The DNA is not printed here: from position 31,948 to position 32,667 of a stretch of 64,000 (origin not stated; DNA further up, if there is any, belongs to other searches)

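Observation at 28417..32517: Monocistronic 1366-aa, ~12% Cys protein led by a Flp/class-III prepilin signal: a 'giant pilin' or pilus-tip adhesin candidate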

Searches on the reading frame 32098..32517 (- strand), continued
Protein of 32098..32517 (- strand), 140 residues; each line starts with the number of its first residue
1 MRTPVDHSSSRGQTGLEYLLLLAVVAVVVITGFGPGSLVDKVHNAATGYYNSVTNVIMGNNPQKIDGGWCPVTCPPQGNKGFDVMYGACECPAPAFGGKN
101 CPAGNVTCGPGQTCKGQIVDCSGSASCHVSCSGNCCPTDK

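Call 106: find_homologous_proteins(query=L017:526-2187:-, max_evalue=1e-30)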
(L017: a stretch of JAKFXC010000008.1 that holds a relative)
Query L017:526-2187:- (553 aa): 7986 proteins with E <= 1e-30 among 8000 candidates; the best 120 are listed.
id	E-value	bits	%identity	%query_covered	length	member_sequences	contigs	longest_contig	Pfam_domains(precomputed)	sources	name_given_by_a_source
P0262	0.0e+0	1252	100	100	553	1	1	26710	PF05157.21,PF00437.27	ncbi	-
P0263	1.2e-223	762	63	96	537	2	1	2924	PF13086.13,PF00437.27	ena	-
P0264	4.5e-219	746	63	96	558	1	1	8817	PF05157.21,PF00437.27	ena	-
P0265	1.8e-211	721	59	96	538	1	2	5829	PF05157.21,PF00437.27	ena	-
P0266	1.5e-209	715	60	96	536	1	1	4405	PF05157.21,PF00437.27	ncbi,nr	ncbi:MAG: Flp pilus assembly complex ATPase component TadA [Candidatus Omnitrophica bacterium]|nr:Fl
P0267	1.9e-208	711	61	96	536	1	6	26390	PF00437.27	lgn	-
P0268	2.5e-204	698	60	96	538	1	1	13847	PF00437.27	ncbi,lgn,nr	ncbi:MAG: Flp pilus assembly complex ATPase component TadA [Candidatus Omnitrophica bacterium]|nr:Fl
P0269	3.7e-200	684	57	96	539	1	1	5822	PF05157.21,PF00437.27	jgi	jgi:type II secretory ATPase GspE/PulE/Tfp pilus assembly ATPase PilB-like protein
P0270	2.5e-193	661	56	98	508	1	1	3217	PF05157.21,PF00437.27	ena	-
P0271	6.4e-192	657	56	99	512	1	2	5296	PF05157.21,PF00437.27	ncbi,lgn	-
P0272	1.2e-191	656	54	96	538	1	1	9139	PF00437.27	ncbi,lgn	-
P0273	3.0e-191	655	56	96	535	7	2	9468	PF00437.27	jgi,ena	-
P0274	4.4e-191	654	57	96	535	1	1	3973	PF00437.27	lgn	-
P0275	5.1e-190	651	56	96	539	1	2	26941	PF00437.27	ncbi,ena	-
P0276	1.4e-189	649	56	96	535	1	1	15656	PF00437.27,PF20720.4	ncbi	-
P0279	1.7e-188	646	55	96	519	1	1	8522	PF05157.21,PF00437.27,PF13401.13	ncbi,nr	ncbi:MAG: Flp pilus assembly complex ATPase component TadA [Candidatus Omnitrophica bacterium]|nr:Fl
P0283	1.1e-184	633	56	96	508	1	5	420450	PF05157.21,PF00437.27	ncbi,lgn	-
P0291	6.3e-177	607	53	96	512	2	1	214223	PF00437.27,PF20720.4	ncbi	-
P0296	9.1e-170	584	51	96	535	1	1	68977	PF00437.27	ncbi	-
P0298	9.4e-168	577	52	96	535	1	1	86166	PF00437.27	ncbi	-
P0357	4.7e-144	499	45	96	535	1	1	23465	PF00437.27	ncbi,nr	ncbi:MAG: Flp pilus assembly complex ATPase component TadA [Candidatus Omnitrophica bacterium]|nr:Fl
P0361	1.2e-143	498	44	96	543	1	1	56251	PF00437.27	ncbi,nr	ncbi:MAG: Flp pilus assembly complex ATPase component TadA [Candidatus Omnitrophica bacterium]|nr:Fl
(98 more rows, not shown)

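Call 107: list_cluster_members(proteins=[P0266, P0268, P0279, P0357, P0361, P0298, P0296, P0291, P0283, P0275])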
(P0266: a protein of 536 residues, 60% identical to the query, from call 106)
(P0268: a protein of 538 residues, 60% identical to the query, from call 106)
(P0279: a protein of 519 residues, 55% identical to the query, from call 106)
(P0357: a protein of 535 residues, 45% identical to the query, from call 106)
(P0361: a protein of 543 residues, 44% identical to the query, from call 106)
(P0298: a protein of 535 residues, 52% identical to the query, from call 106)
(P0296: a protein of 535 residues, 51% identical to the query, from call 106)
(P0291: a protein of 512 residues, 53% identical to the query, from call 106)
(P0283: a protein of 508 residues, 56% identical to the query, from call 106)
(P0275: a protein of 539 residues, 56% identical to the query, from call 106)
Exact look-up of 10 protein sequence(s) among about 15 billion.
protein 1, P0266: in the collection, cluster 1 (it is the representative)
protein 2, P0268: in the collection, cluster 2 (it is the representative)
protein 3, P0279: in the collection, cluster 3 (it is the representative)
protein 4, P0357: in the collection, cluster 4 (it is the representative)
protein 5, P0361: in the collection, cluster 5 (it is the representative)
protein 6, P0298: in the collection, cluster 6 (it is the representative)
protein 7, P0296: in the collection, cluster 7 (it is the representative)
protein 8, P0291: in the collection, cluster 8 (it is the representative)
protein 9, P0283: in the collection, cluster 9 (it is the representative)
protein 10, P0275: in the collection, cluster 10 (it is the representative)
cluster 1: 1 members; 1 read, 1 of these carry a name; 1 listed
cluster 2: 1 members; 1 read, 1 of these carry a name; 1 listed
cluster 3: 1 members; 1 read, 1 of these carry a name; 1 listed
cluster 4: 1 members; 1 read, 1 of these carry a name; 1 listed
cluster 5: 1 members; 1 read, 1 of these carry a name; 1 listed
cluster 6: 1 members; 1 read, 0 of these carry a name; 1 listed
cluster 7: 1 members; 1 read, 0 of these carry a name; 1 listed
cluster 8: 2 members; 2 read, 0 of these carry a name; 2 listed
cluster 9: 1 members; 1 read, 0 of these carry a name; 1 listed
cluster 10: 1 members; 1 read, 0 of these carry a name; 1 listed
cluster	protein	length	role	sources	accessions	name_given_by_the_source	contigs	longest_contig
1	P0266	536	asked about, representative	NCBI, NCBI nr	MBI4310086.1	MAG: Flp pilus assembly complex ATPase component TadA [Candidatus Omnitrophica bacterium] | Flp pilus assembly complex ATPase component TadA [Candidatus Omnitrophota bacterium]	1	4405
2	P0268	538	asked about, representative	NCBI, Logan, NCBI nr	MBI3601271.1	MAG: Flp pilus assembly complex ATPase component TadA [Candidatus Omnitrophica bacterium] | Flp pilus assembly complex ATPase component TadA [Candidatus Omnitrophota bacterium]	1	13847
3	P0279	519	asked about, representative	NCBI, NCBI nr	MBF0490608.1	MAG: Flp pilus assembly complex ATPase component TadA [Candidatus Omnitrophica bacterium] | Flp pilus assembly complex ATPase component TadA [Candidatus Omnitrophota bacterium]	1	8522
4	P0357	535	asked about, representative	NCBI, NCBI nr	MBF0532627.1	MAG: Flp pilus assembly complex ATPase component TadA [Candidatus Omnitrophica bacterium] | Flp pilus assembly complex ATPase component TadA [Candidatus Omnitrophota bacterium]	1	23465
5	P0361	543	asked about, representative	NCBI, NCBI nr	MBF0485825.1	MAG: Flp pilus assembly complex ATPase component TadA [Candidatus Omnitrophica bacterium] | Flp pilus assembly complex ATPase component TadA [Candidatus Omnitrophota bacterium]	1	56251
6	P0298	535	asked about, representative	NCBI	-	-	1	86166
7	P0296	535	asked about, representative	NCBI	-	-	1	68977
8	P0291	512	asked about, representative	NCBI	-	-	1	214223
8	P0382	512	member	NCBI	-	-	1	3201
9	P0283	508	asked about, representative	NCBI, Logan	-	-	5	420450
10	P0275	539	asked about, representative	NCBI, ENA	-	-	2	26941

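Call 108: search_protein_families(library=ncbifam, proteins=[L017:526-2187:-, L017:2126-2602:-, L017:2592-3098:-, L017:3076-4302:-, L017:4299-5828:-, L017:5692-6141:-, L017:6131-8656:-, L017:8717-9916:+, window:32128-32517:-], max_evalue=0.01)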
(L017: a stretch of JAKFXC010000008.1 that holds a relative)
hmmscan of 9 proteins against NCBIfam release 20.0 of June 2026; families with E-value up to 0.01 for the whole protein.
L017:526-2187:- (553 aa): 30 families (the best 25 are shown)
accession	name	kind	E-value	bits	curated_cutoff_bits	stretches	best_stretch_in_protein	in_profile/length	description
TIGR02538.1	type_IV_pilB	equivalog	3.2e-104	349.6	675.65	2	174-551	181-561/564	type IV-A pilus assembly ATPase PilB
TIGR02533.1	type_II_gspE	equivalog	3.4e-104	349.2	630.25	1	175-551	110-485/486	type II secretion system ATPase GspE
NF007755.0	PRK10436.1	equivalog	1.1e-97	327.7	617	1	161-553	72-460/465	type II secretion system protein GspE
NF053534.1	T4PilAsmATPsTfpB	equivalog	1.8e-83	280.9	850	1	166-552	193-582/584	type IV pilus assembly ATPase TfpB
NF041000.1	ATPase_ComGA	equivalog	3e-72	242.8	300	1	180-445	2-266/267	competence type IV pilus ATPase ComGA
TIGR01420.1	pilT_fam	subfamily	2.6e-43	148.6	319.1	1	178-446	2-270/343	PilT/PilU family type 4a pilus ATPase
TIGR02525.1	plasmid_TraJ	equivalog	1.7e-23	83.2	368.3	1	302-423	143-271/372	plasmid transfer ATPase TraJ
NF058587.1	archaellum_moto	equivalog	8.1e-20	71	550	1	308-444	274-418/527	archaellum flagellar ATPase motor FlaI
TIGR02524.1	dot_icm_DotB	equivalog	1.4e-17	63.9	463.3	1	300-421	126-256/358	Dot/Icm type IV secretion system ATPase DotB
TIGR02782.1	TrbB_P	equivalog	1.2e-16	60.9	304.55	1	310-426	138-257/303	P-type conjugative transfer ATPase TrbB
TIGR02788.1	VirB11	equivalog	4.4e-16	58.8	249.95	1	311-426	147-267/308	P-type DNA transfer ATPase VirB11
NF010469.0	PRK13894.1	subfamily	7e-15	55.2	508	1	296-428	138-271/320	conjugal transfer ATPase TrbB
TIGR03819.1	heli_sec_ATPase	hypoth_equivalog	1.5e-14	54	373.15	1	266-426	135-302/340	TadA family conjugal transfer-associated ATPase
NF053672.1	bindosome_BasE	exception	3.7e-14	52.3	1000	1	305-427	267-394/512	bindosome assembly system ATPase subunit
NF053729.1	c-di-GMP_motif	domain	1.5e-11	43.9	38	1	26-79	1-53/53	cyclic di-GMP-binding domain-containing protein, MshE-related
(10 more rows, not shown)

L017:2126-2602:- (158 aa): 0 families

L017:2592-3098:- (168 aa): 0 families

L017:3076-4302:- (408 aa): 0 families

L017:4299-5828:- (509 aa): 9 families
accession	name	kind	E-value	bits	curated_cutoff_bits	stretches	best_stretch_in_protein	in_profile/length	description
TIGR02519.1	pilus_MshL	equivalog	9.3e-62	208.6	250.2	1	229-507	1-288/290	pilus (MSHA type) biogenesis protein MshL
TIGR02520.1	pilus_B_mal_scr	equivalog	2.2e-41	142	287.65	1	99-506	107-511/513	PilN family type IVB pilus formation outer membrane protein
TIGR02517.1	type_II_gspD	equivalog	5.9e-40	137.3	351.35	1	198-507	301-588/600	type II secretion system secretin GspD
TIGR02515.1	IV_pilus_PilQ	subfamily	2.5e-39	135.5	284.35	1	77-507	2-425/428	type IV pilus secretin PilQ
NF010083.0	PRK13568.1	equivalog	6.2e-30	104.3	554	1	181-507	106-415/419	DNA uptake porin HofQ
TIGR02516.1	type_III_yscC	equivalog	3.6e-28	98.3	238.45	1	233-507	205-459/463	type III secretion system outer membrane ring subunit SctC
NF007851.2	PRK10560.1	exception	2.6e-24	85.8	598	2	198-507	113-407/412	DNA uptake porin HofQ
NF042912.1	Amuc_1098_fam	equivalog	1.8e-19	69.3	750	2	430-505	717-792/805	Amuc_1098 family type IV pilus outer membrane protein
NF011873.0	PRK15346.1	equivalog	6.6e-18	64.6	524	1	229-498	238-482/499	EscC/YscC/HrcC family type III secretion system outer membrane ring protein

L017:5692-6141:- (149 aa): 0 families

L017:6131-8656:- (841 aa): 18 families
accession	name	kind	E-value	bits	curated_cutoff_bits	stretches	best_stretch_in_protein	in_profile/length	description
TIGR02746.1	TraC-F-type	equivalog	1.8e-103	347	567.05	1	92-837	48-800/800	type IV secretion system protein TraC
TIGR00929.1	VirB4_CagE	subfamily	1.3e-57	195.6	643.1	2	293-774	268-729/792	VirB4 family type IV secretion/conjugal transfer ATPase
NF010278.0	PRK13721.1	subfamily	1.5e-48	165.4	1177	1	401-807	409-824/874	type IV secretion system protein TraC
TIGR03744.1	traC_PFL_4706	equivalog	2.9e-43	147.9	520.6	2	174-510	168-519/892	conjugative transfer ATPase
NF045971.1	conju_CD1110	equivalog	8.8e-31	106.9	325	1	331-770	285-716/752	VirB4-like conjugal transfer ATPase, CD1110 family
TIGR03783.1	Bac_Flav_CT_G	subfamily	3.5e-28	97.9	261.55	1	469-835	441-827/829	TraG family conjugative transposon ATPase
NF045975.1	VirB4_plasma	equivalog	4.4e-28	97.5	590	1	450-752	496-837/894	Mbov_0397 family ICE element conjugal transfer ATPase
NF010473.0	PRK13898.1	equivalog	3.5e-21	75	1050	1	34-747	17-710/801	type IV secretion system ATPase VirB4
NF010447.0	PRK13873.1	equivalog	5.3e-21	74.2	1020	1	427-748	396-705/815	conjugal transfer protein TrbE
NF010404.0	PRK13830.1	subfamily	2.8e-13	48.5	810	1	442-733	433-703/818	conjugal transfer protein TrbE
NF010466.0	PRK13891.1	subfamily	2e-11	42.6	1322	1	441-746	463-753/852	conjugal transfer protein TrbE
NF041017.1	DNA_import_CedB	equivalog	2.8e-07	29.6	700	1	454-730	264-523/590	DNA import protein CedB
NF053655.1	CedD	equivalog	3.3e-06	26.1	600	0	644-772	385-505/527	DNA-translocating ATPase CedD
NF010427.0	PRK13853.1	equivalog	1.2e-05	23.4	957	0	500-771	464-718/789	type IV secretion system protein VirB4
NF045973.1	conju_CD1115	equivalog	0.00024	20.1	250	0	461-598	19-169/442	VirD4-like conjugal transfer protein, CD1115 family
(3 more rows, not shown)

L017:8717-9916:+ (399 aa): 0 families

window:32128-32517:- (130 aa): 0 families
